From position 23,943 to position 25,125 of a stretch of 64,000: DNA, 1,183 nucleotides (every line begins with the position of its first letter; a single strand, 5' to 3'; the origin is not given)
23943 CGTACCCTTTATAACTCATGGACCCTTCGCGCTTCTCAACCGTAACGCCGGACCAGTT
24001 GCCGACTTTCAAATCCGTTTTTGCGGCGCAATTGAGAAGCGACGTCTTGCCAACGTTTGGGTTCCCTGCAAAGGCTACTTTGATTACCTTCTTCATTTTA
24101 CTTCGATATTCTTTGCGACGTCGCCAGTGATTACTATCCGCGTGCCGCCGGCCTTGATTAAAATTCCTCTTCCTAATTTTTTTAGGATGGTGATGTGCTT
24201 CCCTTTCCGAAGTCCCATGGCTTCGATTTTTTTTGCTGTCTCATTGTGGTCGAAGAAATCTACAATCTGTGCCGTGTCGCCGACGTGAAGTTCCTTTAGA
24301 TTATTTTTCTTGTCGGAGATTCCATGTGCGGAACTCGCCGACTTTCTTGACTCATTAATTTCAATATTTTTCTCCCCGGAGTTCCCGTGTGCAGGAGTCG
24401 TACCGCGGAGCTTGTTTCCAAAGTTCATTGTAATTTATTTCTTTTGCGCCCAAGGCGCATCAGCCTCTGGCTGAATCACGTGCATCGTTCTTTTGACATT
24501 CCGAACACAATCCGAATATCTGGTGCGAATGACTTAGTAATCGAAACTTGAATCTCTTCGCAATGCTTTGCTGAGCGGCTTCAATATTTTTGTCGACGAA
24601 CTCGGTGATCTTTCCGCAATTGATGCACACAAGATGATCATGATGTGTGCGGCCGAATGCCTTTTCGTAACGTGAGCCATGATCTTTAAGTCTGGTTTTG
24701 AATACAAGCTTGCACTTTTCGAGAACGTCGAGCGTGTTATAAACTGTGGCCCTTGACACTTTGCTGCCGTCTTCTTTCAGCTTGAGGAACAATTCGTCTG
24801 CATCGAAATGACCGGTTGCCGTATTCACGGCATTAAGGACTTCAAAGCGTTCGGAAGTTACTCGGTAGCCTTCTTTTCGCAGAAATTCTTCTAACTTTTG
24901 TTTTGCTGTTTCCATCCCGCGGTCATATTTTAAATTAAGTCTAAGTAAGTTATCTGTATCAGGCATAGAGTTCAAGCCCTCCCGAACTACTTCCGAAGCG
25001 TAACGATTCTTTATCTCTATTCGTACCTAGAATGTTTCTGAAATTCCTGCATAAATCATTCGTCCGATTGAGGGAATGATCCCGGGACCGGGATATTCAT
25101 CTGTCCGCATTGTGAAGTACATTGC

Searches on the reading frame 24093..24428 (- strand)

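Call 77: search_protein_families(library=pfam, proteins=[window:24093-24428:-], max_evalue=0.001)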
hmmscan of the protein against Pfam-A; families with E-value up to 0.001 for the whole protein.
window:24093-24428:- (111 aa): 1 family
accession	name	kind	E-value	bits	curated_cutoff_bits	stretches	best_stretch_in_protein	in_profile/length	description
PF04023.20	FeoA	-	2.8e-13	50.2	23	1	43-111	2-73/74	FeoA domain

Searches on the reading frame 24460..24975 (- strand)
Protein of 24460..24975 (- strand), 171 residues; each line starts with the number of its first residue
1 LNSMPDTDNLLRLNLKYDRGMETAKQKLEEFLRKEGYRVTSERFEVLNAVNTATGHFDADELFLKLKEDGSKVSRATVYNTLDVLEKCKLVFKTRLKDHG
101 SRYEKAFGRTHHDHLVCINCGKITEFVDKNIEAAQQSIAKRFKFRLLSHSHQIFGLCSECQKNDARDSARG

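Call 50: find_homologous_proteins(query=window:24460-24975:-, max_evalue=1e-15)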
Query window:24460-24975:- (171 aa): 514 proteins with E <= 1e-15 among 567 candidates; the best 120 are listed.
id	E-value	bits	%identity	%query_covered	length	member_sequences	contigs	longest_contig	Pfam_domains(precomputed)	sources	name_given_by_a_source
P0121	1.5e-89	316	98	85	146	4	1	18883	PF01475.26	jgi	jgi:Fur family ferric uptake transcriptional regulator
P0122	8.7e-89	313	84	96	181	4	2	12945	PF01475.26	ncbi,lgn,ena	-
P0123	1.4e-78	280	85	85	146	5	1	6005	PF01475.26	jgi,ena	-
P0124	4.3e-78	279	78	91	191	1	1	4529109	PF01475.26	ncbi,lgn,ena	-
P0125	9.6e-78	277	76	92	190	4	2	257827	PF01475.26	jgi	jgi:Fur family ferric uptake transcriptional regulator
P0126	7.4e-77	275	72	95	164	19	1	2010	PF01475.26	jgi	-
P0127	7.9e-77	274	74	96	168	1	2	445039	PF01475.26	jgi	jgi:Fur family ferric uptake transcriptional regulator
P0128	1.7e-76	273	75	92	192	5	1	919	PF01475.26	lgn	-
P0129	1.9e-74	267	71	96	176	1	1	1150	PF01475.26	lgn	-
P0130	6.5e-74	265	76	89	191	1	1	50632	PF01475.26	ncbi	-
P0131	1.6e-73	264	72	94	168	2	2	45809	PF01475.26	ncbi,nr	ncbi:MAG: transcriptional repressor [Bacteroidetes bacterium]|nr:transcriptional repressor [Bacteroi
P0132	2.1e-73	263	73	94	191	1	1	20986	PF01475.26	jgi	jgi:Fur family transcriptional regulator, ferric uptake regulator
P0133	3.9e-73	262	73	91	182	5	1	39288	PF01475.26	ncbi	-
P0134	4.0e-73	262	74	89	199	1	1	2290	PF01475.26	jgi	-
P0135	1.4e-72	261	79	84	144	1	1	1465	PF01475.26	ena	-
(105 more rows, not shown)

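Call 52: find_encoding_contigs(protein=P0121, flank=6000, max_places=2)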
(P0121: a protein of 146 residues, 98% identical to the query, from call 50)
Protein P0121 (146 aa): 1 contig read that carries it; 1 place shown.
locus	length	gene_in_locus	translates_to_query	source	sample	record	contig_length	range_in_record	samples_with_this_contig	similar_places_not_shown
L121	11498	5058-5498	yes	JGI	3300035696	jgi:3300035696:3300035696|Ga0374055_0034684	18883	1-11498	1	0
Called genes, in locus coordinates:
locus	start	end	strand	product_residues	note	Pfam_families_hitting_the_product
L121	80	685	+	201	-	PF02548:Pantoate_transf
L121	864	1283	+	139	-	PF01814:Hemerythrin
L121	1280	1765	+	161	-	PF18736:pEK499_p136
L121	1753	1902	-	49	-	-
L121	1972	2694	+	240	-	-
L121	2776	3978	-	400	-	PF02646:RmuC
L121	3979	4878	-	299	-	PF01882:DUF58, PF13519:VWA_2 (weak)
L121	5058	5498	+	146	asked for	PF01475:FUR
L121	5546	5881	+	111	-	PF04023:FeoA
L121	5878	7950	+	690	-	PF01926:MMR_HSR1, PF02421:FeoB_N, PF07670:Gate, PF07664:FeoB_C, PF07670:Gate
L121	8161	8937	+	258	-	PF13505:OMP_b-brl, PF13568:OMP_b-brl_2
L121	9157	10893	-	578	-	PF00656:Peptidase_C14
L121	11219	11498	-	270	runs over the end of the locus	PF01135:PCMT (weak), PF01209:Ubie_methyltran, PF02353:CMAS (weak), PF13489:Methyltransf_23, PF13847:Methyltransf_31, PF08241:Methyltransf_11, PF08242:Methyltransf_12, PF13649:Methyltransf_25, +1 more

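Call 53: find_encoding_contigs(protein=P0122, flank=3000, max_places=2)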
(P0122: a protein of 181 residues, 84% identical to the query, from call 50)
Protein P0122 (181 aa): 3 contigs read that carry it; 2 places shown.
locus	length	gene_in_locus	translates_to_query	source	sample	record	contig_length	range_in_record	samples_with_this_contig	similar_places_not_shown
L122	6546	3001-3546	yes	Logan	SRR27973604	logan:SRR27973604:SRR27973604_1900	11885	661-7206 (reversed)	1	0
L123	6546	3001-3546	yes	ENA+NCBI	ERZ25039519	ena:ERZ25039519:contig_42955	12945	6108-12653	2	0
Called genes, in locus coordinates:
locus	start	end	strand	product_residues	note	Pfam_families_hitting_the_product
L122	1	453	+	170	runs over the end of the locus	PF00210:Ferritin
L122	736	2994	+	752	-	PF07715:Plug, PF00593:TonB_dep_Rec_b-barrel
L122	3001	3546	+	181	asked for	PF01475:FUR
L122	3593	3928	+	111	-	PF04023:FeoA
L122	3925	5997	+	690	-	PF01926:MMR_HSR1, PF02421:FeoB_N, PF07670:Gate, PF07664:FeoB_C, PF07670:Gate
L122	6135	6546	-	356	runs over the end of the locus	?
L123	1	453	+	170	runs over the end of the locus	PF00210:Ferritin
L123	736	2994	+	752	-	PF07715:Plug, PF00593:TonB_dep_Rec_b-barrel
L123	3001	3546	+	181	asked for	PF01475:FUR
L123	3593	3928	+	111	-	PF04023:FeoA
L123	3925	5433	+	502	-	PF00009:GTP_EFTU (faint), PF01926:MMR_HSR1, PF02421:FeoB_N, PF07670:Gate, PF07664:FeoB_C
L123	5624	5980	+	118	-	-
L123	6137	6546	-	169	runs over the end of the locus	PF00004:AAA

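Call 77: search_protein_families(library=pfam, proteins=[window:24460-24975:-], max_evalue=0.001)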
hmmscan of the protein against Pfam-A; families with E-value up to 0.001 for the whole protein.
window:24460-24975:- (171 aa): 1 family
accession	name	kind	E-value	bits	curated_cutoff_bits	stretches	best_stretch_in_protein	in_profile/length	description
PF01475.25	FUR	-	2.9e-31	108.5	23.1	1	34-152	1-119/121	Ferric uptake regulator family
